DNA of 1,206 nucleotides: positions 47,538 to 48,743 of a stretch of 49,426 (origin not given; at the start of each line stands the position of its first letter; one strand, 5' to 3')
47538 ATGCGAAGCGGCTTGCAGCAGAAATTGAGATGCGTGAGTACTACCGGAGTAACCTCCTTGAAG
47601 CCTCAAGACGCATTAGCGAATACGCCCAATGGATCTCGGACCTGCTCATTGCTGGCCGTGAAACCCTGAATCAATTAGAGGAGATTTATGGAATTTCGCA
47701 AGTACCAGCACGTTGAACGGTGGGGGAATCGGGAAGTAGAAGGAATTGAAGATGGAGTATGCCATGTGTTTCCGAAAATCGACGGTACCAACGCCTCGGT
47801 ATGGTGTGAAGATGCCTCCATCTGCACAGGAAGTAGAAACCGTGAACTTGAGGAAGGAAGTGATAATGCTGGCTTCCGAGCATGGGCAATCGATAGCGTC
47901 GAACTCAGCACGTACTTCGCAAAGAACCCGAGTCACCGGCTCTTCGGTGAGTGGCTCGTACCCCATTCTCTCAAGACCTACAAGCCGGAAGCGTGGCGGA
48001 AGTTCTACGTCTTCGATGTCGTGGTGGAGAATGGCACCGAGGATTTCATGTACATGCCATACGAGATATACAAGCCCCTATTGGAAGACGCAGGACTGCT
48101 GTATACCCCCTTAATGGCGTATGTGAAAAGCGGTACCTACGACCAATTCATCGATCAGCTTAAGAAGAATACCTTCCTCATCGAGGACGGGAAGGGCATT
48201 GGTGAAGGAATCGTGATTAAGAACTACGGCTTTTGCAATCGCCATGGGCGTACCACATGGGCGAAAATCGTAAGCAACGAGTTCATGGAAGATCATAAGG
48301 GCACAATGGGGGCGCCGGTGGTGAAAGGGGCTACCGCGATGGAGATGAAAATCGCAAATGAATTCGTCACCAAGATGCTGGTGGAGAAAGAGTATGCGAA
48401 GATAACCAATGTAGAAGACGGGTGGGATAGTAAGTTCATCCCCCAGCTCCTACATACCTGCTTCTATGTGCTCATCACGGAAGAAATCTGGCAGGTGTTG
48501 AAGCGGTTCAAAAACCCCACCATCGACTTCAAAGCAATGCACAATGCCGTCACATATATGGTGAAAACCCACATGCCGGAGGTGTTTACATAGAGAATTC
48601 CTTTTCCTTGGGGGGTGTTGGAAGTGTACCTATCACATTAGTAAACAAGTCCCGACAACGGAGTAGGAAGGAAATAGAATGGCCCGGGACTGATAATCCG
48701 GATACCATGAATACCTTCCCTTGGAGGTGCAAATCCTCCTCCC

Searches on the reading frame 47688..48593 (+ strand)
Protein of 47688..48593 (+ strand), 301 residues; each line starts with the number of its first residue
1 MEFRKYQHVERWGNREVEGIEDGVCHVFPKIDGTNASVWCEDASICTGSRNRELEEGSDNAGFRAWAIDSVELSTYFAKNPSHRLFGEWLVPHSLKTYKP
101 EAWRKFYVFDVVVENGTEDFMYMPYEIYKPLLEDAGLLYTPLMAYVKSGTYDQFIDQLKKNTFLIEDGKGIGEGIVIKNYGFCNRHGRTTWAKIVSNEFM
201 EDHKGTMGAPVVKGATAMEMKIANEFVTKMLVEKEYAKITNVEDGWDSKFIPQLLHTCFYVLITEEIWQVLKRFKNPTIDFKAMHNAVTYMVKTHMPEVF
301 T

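Call 20: search_protein_families(library=pfam, proteins=[window:47688-48593:+], max_evalue=0.01)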
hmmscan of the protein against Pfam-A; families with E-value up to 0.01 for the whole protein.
window:47688-48593:+ (301 aa): 1 family
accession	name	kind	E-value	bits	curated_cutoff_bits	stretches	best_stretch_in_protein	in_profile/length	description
PF09414.15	RNA_ligase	-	8.5e-17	62.3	27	1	30-195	8-171/171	RNA ligase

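Call 21: search_protein_families(library=phrogs, proteins=[window:47688-48593:+], max_evalue=0.001)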
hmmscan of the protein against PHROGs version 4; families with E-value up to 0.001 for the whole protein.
window:47688-48593:+ (301 aa): 2 families
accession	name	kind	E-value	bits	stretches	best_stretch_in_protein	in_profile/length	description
phrog_548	-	DNA, RNA and nucleotide metabolism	3.8e-44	152.2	1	1-297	1-336/341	RNA ligase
phrog_968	-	DNA, RNA and nucleotide metabolism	2.8e-10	40.7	1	21-204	182-393/398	RNA ligase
